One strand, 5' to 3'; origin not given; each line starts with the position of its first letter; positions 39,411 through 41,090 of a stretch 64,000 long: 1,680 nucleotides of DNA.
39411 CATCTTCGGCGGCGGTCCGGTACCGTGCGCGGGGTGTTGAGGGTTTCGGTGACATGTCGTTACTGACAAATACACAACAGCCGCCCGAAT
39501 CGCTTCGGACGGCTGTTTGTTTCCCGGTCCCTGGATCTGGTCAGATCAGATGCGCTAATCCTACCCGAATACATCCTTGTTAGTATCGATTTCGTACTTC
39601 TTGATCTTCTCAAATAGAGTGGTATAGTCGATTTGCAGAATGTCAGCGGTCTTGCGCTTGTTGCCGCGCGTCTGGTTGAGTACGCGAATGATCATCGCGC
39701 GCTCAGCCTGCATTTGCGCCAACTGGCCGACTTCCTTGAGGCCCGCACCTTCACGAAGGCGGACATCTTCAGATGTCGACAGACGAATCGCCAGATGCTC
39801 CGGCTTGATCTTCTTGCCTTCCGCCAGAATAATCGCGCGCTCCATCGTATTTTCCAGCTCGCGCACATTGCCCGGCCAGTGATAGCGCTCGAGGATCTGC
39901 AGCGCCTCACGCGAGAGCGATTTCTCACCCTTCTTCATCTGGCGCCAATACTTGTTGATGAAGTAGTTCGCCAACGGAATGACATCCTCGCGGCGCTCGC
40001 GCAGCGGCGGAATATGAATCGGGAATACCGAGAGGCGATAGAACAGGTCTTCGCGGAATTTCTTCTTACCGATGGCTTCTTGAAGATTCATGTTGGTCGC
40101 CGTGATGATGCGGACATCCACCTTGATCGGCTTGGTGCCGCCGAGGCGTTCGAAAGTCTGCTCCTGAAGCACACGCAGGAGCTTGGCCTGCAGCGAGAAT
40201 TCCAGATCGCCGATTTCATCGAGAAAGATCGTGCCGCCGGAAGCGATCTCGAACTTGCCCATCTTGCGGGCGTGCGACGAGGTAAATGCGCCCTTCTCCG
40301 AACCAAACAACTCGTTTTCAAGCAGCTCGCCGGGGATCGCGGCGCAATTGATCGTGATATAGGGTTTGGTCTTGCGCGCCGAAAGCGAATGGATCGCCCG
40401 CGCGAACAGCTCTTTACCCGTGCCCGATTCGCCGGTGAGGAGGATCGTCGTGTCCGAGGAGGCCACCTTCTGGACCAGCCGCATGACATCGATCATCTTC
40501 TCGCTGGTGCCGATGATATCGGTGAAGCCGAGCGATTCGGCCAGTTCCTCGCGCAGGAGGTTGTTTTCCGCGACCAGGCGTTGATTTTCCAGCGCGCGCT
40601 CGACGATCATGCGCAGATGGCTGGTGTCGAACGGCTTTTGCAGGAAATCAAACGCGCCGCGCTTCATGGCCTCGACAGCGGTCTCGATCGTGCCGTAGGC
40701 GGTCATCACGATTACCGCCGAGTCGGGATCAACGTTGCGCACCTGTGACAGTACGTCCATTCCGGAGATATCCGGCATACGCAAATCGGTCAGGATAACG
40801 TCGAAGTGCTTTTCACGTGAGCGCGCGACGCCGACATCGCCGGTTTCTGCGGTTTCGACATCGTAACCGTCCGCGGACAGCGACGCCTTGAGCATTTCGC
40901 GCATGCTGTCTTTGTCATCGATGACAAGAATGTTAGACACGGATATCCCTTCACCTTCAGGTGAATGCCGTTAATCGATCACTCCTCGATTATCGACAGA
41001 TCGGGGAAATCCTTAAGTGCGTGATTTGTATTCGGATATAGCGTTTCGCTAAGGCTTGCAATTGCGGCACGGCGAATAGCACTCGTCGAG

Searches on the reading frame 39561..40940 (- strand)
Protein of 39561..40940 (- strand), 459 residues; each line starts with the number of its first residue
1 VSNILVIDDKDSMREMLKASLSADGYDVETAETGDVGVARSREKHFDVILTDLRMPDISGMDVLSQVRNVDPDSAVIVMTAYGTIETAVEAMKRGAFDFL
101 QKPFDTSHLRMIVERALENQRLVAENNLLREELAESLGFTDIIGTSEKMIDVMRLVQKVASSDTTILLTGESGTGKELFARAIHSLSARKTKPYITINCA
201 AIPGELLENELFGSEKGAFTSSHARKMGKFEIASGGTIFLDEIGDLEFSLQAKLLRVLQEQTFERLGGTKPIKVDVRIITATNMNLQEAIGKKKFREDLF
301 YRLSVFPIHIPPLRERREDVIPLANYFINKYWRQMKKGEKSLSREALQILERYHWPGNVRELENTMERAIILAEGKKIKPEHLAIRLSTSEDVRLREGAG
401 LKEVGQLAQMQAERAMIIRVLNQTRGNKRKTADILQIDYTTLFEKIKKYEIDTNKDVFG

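Call 10: search_protein_families(library=pfam, proteins=[window:39561-40940:-], max_evalue=0.01)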
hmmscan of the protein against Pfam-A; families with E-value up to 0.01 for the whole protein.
window:39561-40940:- (459 aa): 11 families
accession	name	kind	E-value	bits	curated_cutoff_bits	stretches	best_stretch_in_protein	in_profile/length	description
PF00158.32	Sigma54_activat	-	1.9e-70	236.4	20.2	1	142-309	1-168/168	Sigma-54 interaction domain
PF00072.30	Response_reg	-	3.6e-30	104.8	30.2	1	4-113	1-110/111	Response regulator receiver domain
PF25601.1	AAA_lid_14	-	7.8e-27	93.4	27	1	314-391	1-78/87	AAA+ ATPase lid domain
PF14532.12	Sigma54_activ_2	-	7.2e-23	81.8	25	1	143-313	1-138/138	Sigma-54 interaction domain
PF02954.25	HTH_8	-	1.7e-10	40.8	22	1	411-449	4-42/42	Bacterial regulatory protein, Fis family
PF07728.20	AAA_5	-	1.7e-08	35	22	1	166-284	2-123/139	AAA domain (dynein-related subfamily)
PF07724.20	AAA_2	-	9.9e-05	22.9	27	1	164-294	4-135/166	AAA domain (Cdc48 subfamily)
PF00004.35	AAA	-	0.001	19.9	21.2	1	166-284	1-110/131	ATPase family associated with various cellular activities (AAA)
PF01078.27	Mg_chelatase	-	0.0041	17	20.3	0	156-193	15-52/207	Magnesium chelatase, subunit ChlI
PF20030.5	bpMoxR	-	0.0065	16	27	0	147-288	18-149/205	MoxR domain in the MoxR-vWA-beta-propeller ternary systems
PF12775.13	AAA_7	-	0.0095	15.9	25.8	0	136-200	6-70/181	P-loop containing dynein motor region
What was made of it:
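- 39561..40940 (-): Sigma-54-dependent response regulator (NtrC type). It is the conserved anchor gene used to define the locus across genomes. Pfam (call 10).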

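Call 14: find_encoding_contigs(protein=window:39561-40940:-, flank=10000, max_places=10)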
Protein window:39561-40940:- (459 aa): 1 contig read that carries it; 1 place shown.
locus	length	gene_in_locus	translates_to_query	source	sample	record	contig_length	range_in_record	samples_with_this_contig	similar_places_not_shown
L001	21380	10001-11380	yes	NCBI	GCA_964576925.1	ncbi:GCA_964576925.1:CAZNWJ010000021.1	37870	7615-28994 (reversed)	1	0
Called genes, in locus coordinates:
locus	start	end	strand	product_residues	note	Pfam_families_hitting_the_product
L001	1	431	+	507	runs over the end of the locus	PF00072:Response_reg, PF01590:GAF, PF13185:GAF_2, PF13492:GAF_3 (weak), PF13487:HD_5, PF01966:HD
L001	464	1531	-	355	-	PF02163:Peptidase_M50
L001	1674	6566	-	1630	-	PF13360:PQQ_2 (faint), PF00404:Dockerin_1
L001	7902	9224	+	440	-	PF13428:TPR_14 (faint), PF07719:TPR_2 (faint), PF25060:ARM_TT21_2nd (faint), PF13174:TPR_6 (faint), PF13432:TPR_16, PF14559:TPR_19 (weak), PF25062:ARM_TT21_N (weak), PF14559:TPR_19 (weak), +11 more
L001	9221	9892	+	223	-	PF00565:SNase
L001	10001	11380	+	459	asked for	PF00072:Response_reg, PF00158:Sigma54_activat, PF14532:Sigma54_activ_2, PF07728:AAA_5, PF25601:AAA_lid_14, PF02954:HTH_8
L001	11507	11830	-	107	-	-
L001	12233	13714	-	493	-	-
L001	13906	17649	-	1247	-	PF05572:Peptidase_M43, PF13229:Beta_helix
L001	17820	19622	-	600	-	PF02412:TSP_3, PF00404:Dockerin_1 (weak)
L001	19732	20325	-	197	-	-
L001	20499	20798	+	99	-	PF01713:Smr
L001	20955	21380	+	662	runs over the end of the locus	PF12969:DUF3857, PF01841:Transglut_core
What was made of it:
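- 39561..40940 (-): 100% aa identity in L001 (call 14).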

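Call 20: find_related_loci(query=window:39561-40940:-, collection=genome_contigs, flank=10000)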
Query window:39561-40940:- (459 aa) in genome_contigs; peptide patterns used: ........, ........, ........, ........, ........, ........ (x = any residue, [..] = any of these).
599 stretches matched a pattern (row limit reached: there are more); 537 encode a relative of the query (tblastn E <= 1e-3); the best 80 are kept; 80 distinct loci.
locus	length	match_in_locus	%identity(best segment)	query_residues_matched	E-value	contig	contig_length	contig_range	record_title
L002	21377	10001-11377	100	1-459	0e+0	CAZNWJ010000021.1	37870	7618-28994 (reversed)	MAG TPA_asm: uncultured Ignavibacteria bacterium isolate binchicken_co16_17 genome assembly, contig: NODE_1807_length_37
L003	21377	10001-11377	88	1-459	0e+0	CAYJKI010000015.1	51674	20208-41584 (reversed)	MAG TPA_asm: uncultured Ignavibacteria bacterium isolate ERP124720_co1_89 genome assembly, contig: NODE_924_length_51674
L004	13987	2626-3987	84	1-454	0e+0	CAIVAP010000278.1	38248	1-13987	uncultured bacterium isolate AlinenSediments_bin-0053 genome assembly, contig: bin-0053:278/302, whole genome shotgun se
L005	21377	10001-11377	79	1-459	0e+0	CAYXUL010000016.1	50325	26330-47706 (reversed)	MAG TPA_asm: uncultured Ignavibacteria bacterium isolate SRP214966_co3_82 genome assembly, contig: NODE_505_length_50325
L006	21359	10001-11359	71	1-453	0e+0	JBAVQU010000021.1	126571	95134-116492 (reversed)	MAG: Candidatus Zixiibacteriota bacterium isolate MFD02350_ilm_asm_bin5 k127_5693, whole genome shotgun sequence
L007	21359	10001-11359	70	1-453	0e+0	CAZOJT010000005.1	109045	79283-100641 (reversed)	MAG TPA_asm: uncultured Ignavibacteria bacterium isolate binchicken_co89_550 genome assembly, contig: NODE_136_length_10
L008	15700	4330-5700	67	1-457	0e+0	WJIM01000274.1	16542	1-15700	MAG: Candidatus Zixiibacteriota bacterium isolate Bin_249 k141_2283713, whole genome shotgun sequence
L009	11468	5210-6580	69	1-457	0e+0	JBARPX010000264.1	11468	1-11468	MAG: Candidatus Zixiibacteriota bacterium isolate MFD13424_ilm_asm_bin49 k127_274126, whole genome shotgun sequence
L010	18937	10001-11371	67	1-457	0e+0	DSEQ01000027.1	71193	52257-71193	MAG TPA_asm: Candidatus Zixiibacteriota bacterium isolate SpSt-1246 Ga0116196_1000025, whole genome shotgun sequence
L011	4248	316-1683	69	1-456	0e+0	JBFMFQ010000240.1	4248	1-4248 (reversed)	MAG: Candidatus Zixiibacteriota bacterium isolate MAG275 MAG275_240, whole genome shotgun sequence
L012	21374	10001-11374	67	1-458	0e+0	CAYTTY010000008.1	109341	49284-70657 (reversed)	MAG TPA_asm: uncultured Ignavibacteria bacterium isolate SRP141376_co2_295 genome assembly, contig: NODE_450_length_1093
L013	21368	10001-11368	66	1-456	0e+0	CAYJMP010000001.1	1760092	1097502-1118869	MAG TPA_asm: uncultured Ignavibacteria bacterium isolate ERP124720_co1_51 genome assembly, contig: NODE_1_length_1760092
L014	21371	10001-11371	67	1-457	0e+0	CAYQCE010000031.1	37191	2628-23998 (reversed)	MAG TPA_asm: uncultured Ignavibacteria bacterium isolate SRP141376_co4_284 genome assembly, contig: NODE_1958_length_371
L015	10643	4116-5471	68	1-452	0e+0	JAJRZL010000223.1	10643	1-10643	MAG: Candidatus Zixiibacteriota bacterium isolate Dive96_bin4.195 k141_3095405, whole genome shotgun sequence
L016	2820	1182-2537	67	1-452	0e+0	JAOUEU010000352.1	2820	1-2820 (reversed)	MAG: Candidatus Zixiibacteriota bacterium isolate 4_1_July_SF_Bin17 4_1_July_SF_Bin17_scaffold_25632_c1, whole genome sh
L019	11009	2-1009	85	119-454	0e+0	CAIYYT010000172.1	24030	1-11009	uncultured bacterium isolate AlinenSedimentsCore2_bin-0496 genome assembly, contig: bin-0496:172/266, whole genome shotg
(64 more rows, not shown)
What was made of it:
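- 39561..40940 (-): Orthologues at 65-88% identity in Zixibacteria MAGs (call 20).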

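Call 28: search_protein_families(library=pfam, proteins=[L005:11474-12919:-, L019:1141-2670:-, L008:5819-7537:-, L007:11475-13766:-, L001:12233-13789:-, L001:11507-11944:-], max_evalue=0.1)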
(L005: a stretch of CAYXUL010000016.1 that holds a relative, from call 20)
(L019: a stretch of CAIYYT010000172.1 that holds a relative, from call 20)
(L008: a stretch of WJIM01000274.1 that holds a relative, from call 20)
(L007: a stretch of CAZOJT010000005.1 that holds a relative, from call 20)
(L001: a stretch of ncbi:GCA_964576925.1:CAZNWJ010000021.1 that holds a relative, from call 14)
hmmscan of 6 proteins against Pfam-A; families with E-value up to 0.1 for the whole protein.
L005:11474-12919:- (481 aa): 2 families
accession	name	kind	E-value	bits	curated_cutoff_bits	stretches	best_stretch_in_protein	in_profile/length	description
PF00404.24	Dockerin_1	-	7.4e-08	32.9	22.9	1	416-470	2-57/57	Dockerin type I domain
PF00963.24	Cohesin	-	0.0014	19.3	24.1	1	50-87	11-48/139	Cohesin domain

L019:1141-2670:- (509 aa): 2 families
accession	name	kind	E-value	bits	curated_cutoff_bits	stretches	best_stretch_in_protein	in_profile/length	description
PF13385.13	Laminin_G_3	-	6.4e-18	65.8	27.6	1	269-431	1-151/151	Concanavalin A-like lectin/glucanases superfamily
PF00404.24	Dockerin_1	-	1.4e-05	25.6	22.9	1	443-494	2-54/57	Dockerin type I domain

L008:5819-7537:- (572 aa): 3 families
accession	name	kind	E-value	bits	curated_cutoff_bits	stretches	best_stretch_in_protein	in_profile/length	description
PF00082.27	Peptidase_S8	-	1e-43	150.2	21.8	1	212-485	1-288/288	Subtilase family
PF00404.24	Dockerin_1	-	5.7e-08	33.3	22.9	1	504-558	2-56/57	Dockerin type I domain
PF06106.16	SAUGI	-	0.091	13.6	27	0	22-69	29-76/115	S. aureus uracil DNA glycosylase inhibitor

L007:11475-13766:- (763 aa): 4 families
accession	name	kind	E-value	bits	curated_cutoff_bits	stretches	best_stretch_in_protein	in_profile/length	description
PF07602.17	DUF1565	-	2.1e-11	44.1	20.3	2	408-522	96-179/257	Protein of unknown function (DUF1565)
PF13229.12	Beta_helix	-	2.3e-10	40.7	25.9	2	493-645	2-140/158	Right handed beta helix region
PF00404.24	Dockerin_1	-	1.8e-06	28.4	22.9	1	689-742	2-56/57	Dockerin type I domain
PF17161.10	DUF5123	-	0.039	15.5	35.1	1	559-652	3-100/113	Domain of unknown function (DUF5123)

L001:12233-13789:- (518 aa): 0 families

L001:11507-11944:- (145 aa): 1 family
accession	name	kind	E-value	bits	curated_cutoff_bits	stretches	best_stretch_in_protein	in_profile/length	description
PF07238.19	PilZ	-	1.7e-05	25.5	22.5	1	17-132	1-100/102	PilZ domain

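Call 55: search_protein_families(library=ncbifam, proteins=[L001:12233-13789:-], max_evalue=0.1)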
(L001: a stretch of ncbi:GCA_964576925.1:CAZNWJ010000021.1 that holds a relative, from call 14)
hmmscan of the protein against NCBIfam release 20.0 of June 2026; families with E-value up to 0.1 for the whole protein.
L001:12233-13789:- (518 aa): 1 family
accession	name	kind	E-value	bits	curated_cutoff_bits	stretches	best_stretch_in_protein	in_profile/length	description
NF053851.1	Bdello_MAT_N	subfamily_domain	3.6e-05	23.6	60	1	40-115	2-81/162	mosaic adhesive trimer family chimeric fiber protein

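Call 69: search_protein_families(library=phrogs, proteins=[L001:12233-13789:-], max_evalue=0.01)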
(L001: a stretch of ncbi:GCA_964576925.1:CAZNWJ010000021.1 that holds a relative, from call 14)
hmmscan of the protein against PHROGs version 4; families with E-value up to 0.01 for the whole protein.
L001:12233-13789:- (518 aa): 1 family
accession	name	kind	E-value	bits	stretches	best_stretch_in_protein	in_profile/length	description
phrog_6616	-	tail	0.0089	15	0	373-445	683-757/991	tail protein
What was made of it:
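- On Integrative element att repeats (attL/attR): No integrase or transposase domain occurs in the three ORFs of the 4.1-kb stretch (calls 10, 28, 55, 69) or in the L001 neighbourhood gene list (call 14).
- No integrase, transposase or phage-like domain occurs in the 4.1-kb stretch (calls 10, 28, 55, 69), and none is listed within about 10 kb in L001 (call 14).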
